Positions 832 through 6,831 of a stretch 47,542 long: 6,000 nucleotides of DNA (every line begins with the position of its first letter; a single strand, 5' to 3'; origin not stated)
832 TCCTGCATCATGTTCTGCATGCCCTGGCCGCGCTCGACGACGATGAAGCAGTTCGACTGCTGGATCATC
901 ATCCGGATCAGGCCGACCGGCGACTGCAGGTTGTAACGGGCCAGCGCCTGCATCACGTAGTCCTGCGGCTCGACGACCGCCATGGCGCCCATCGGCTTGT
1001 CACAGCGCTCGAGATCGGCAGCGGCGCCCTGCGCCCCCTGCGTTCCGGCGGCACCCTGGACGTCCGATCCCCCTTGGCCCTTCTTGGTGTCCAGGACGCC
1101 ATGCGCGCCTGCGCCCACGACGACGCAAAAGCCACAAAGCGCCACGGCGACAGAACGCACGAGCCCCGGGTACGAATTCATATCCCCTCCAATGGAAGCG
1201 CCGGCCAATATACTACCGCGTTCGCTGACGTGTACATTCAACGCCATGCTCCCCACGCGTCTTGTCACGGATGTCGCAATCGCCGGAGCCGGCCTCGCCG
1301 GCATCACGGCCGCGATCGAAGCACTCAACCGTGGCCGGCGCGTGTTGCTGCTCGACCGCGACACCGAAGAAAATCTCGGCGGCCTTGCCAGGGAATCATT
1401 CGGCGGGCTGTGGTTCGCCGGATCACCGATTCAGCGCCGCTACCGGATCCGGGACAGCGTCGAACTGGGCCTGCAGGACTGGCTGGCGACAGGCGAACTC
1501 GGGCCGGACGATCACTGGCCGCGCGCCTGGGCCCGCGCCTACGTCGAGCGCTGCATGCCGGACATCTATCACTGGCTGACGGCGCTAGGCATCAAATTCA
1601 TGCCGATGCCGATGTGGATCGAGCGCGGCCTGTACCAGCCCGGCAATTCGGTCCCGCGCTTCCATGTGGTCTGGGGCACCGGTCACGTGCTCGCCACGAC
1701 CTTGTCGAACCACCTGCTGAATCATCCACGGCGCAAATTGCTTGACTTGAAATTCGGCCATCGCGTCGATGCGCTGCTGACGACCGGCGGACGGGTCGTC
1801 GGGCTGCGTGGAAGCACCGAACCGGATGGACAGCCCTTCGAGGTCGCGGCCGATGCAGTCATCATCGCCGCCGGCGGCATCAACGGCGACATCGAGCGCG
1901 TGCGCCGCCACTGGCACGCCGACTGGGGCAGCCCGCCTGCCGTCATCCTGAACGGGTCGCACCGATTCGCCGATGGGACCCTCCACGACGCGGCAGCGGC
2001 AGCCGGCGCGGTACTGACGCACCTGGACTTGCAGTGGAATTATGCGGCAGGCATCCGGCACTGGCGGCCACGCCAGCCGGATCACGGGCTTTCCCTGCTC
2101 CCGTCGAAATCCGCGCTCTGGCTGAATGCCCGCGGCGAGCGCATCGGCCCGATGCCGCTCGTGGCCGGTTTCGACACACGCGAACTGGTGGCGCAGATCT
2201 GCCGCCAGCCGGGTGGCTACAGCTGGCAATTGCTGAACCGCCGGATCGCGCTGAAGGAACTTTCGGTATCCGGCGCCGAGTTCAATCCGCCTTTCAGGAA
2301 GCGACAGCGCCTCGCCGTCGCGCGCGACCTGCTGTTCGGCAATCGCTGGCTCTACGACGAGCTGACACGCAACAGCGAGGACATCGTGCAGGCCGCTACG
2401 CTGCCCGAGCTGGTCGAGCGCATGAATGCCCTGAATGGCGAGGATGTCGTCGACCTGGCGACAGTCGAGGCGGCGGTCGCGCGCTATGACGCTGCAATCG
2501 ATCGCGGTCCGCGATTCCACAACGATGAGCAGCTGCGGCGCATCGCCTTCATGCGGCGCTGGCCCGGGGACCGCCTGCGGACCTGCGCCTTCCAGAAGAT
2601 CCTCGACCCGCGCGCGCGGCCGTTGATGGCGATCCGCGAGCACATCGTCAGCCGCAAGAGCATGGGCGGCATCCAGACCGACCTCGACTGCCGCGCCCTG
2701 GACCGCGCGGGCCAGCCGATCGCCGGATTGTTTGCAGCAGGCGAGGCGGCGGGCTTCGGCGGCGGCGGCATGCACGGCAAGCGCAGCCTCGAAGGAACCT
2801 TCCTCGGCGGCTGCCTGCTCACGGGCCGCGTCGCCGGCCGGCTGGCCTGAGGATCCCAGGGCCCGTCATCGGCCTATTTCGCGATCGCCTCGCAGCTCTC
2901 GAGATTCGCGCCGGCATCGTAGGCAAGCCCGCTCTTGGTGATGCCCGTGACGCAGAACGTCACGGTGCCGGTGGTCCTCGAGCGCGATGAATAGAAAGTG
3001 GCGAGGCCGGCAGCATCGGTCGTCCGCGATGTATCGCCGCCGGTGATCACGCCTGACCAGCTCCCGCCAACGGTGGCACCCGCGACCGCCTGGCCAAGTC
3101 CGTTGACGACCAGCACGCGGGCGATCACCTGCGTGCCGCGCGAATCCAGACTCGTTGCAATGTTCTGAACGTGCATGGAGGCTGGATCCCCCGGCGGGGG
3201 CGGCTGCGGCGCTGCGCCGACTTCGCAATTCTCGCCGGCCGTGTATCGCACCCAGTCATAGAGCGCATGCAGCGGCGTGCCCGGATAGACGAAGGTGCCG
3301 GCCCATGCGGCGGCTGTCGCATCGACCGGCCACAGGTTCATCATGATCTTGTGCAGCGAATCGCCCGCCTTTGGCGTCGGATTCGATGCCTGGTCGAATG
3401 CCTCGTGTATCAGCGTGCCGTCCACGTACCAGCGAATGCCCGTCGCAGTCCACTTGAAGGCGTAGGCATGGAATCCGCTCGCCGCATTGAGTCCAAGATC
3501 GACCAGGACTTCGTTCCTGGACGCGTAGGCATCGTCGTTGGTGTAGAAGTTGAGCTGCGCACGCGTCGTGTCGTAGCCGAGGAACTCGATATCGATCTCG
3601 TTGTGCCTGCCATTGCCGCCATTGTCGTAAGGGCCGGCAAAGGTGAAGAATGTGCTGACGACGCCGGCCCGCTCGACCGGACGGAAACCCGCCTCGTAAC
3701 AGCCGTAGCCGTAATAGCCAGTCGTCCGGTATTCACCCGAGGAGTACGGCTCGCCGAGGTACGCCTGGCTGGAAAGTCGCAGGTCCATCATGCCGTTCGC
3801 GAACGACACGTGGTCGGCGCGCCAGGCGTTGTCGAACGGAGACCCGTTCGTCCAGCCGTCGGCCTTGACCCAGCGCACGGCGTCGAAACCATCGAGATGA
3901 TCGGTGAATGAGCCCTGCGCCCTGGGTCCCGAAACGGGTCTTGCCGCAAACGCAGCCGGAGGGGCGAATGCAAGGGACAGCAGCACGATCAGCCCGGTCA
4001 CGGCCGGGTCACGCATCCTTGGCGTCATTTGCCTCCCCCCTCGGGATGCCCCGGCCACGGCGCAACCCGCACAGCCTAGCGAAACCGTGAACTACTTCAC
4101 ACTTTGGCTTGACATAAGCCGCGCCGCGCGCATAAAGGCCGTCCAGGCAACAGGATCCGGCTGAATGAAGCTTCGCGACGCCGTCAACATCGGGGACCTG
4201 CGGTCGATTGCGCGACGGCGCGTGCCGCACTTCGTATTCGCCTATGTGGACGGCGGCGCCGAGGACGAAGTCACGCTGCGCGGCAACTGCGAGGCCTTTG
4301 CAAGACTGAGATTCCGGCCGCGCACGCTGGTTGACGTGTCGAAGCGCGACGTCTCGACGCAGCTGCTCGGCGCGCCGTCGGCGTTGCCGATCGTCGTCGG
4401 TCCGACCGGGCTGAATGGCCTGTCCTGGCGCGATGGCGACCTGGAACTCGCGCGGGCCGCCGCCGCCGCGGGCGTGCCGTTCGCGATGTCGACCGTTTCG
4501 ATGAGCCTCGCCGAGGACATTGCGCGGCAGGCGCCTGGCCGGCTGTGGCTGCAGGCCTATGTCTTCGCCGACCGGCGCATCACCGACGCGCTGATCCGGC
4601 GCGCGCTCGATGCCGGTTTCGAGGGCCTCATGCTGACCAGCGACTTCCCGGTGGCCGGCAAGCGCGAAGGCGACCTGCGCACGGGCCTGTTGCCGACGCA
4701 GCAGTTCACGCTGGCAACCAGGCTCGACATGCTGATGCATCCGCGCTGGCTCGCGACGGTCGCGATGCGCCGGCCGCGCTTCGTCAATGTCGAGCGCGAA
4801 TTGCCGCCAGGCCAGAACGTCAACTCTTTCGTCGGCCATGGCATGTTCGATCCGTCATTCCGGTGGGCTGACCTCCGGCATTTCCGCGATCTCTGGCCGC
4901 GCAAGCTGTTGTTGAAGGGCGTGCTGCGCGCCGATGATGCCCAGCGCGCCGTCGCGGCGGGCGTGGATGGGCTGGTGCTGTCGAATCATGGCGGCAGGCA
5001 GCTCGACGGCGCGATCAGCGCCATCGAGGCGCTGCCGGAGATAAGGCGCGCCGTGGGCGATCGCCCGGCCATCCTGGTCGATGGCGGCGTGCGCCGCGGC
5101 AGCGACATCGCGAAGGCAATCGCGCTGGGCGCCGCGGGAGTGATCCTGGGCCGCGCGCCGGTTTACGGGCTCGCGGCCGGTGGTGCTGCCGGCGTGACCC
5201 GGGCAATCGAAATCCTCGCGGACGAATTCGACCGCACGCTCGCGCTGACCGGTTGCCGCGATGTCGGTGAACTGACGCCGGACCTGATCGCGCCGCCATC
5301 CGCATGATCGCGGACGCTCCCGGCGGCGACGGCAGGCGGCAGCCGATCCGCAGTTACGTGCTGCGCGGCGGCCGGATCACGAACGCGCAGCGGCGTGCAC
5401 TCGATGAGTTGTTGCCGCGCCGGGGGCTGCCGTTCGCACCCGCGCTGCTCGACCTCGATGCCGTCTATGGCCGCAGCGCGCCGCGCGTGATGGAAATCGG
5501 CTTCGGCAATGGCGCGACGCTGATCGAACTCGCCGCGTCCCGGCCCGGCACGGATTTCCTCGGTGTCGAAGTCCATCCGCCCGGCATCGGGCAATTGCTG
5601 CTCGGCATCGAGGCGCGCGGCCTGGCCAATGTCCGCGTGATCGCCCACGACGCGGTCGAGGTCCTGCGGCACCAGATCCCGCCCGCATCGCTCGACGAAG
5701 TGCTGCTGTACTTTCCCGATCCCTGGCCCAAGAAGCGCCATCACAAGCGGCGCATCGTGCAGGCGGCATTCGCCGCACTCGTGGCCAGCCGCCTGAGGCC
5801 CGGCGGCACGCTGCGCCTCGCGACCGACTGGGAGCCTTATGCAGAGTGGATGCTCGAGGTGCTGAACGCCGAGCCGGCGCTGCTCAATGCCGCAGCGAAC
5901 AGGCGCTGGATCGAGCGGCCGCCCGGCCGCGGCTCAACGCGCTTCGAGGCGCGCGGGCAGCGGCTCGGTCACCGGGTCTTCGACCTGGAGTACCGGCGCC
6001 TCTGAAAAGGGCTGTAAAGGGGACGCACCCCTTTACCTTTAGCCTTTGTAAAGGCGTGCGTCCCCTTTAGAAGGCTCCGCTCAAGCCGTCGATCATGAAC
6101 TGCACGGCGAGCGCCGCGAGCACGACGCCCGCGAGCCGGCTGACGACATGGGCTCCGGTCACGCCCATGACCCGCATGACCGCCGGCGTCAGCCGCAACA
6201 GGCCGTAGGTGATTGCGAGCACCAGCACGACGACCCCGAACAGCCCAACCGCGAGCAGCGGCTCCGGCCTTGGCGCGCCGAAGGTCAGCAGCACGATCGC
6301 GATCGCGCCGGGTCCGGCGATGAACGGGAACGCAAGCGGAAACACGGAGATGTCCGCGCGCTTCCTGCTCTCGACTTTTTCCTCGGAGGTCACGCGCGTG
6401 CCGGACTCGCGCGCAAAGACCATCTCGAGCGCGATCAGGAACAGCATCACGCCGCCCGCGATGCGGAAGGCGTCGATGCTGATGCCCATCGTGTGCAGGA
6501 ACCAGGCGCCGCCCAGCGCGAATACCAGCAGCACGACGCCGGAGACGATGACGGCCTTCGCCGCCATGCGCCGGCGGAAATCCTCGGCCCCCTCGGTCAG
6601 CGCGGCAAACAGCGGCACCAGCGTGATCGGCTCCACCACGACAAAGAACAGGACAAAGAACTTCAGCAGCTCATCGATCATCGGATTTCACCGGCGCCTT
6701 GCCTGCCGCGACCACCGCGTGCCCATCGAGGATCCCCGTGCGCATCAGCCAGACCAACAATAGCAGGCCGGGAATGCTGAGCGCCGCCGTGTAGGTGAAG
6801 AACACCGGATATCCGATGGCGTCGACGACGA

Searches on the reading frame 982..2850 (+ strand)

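Call 78: search_protein_families(library=pfam, proteins=[window:982-2850:+], max_evalue=0.00001)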
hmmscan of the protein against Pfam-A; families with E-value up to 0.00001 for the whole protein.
window:982-2850:+ (622 aa): 3 families
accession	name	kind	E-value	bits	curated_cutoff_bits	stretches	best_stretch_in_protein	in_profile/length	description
PF00890.30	FAD_binding_2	-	1.6e-51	176.2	20.4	1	97-608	1-414/414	FAD binding domain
PF01266.30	DAO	-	4.9e-10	39.9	27.9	1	97-299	1-204/353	FAD dependent oxidoreductase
PF12831.13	FAD_oxidored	-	1e-07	32.1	27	1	97-139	1-41/416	FAD dependent oxidoreductase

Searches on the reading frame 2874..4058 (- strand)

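Call 78: search_protein_families(library=pfam, proteins=[window:2874-4058:-], max_evalue=0.00001)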
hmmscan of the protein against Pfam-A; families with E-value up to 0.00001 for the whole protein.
window:2874-4058:- (394 aa): 1 family
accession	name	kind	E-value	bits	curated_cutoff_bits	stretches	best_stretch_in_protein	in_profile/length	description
PF00722.28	Glyco_hydro_16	-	2.8e-31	108.8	22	1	73-250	3-164/175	Glycosyl hydrolases family 16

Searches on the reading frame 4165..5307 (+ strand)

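Call 78: search_protein_families(library=pfam, proteins=[window:4165-5307:+], max_evalue=0.00001)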
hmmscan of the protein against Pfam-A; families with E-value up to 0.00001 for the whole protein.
window:4165-5307:+ (380 aa): 1 family
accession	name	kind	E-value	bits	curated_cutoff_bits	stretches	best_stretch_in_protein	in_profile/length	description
PF01070.24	FMN_dh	-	1.4e-130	435.8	24.9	1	16-376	1-349/350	FMN-dependent dehydrogenase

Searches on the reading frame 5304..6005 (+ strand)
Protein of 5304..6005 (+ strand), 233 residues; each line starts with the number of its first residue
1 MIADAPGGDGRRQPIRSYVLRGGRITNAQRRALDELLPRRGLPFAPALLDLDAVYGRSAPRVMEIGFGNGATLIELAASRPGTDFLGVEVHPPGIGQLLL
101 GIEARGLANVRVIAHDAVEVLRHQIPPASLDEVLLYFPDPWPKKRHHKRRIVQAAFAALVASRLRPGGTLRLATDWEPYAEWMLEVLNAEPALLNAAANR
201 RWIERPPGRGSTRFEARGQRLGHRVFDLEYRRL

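Call 78: search_protein_families(library=pfam, proteins=[window:5304-6005:+], max_evalue=0.00001)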
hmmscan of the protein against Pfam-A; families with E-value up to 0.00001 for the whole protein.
window:5304-6005:+ (233 aa): 1 family
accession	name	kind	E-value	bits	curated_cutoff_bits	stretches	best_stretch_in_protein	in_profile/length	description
PF02390.23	Methyltransf_4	-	5.3e-53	179.5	24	1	59-228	2-173/173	Putative methyltransferase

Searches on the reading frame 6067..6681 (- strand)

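Call 78: search_protein_families(library=pfam, proteins=[window:6067-6681:-], max_evalue=0.00001)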
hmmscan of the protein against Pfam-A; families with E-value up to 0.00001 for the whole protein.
window:6067-6681:- (204 aa): 1 family
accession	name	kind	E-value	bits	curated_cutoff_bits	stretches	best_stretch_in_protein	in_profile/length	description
PF01914.23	MarC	-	1.1e-52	178.8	23.9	1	4-204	3-203/203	MarC family integral membrane protein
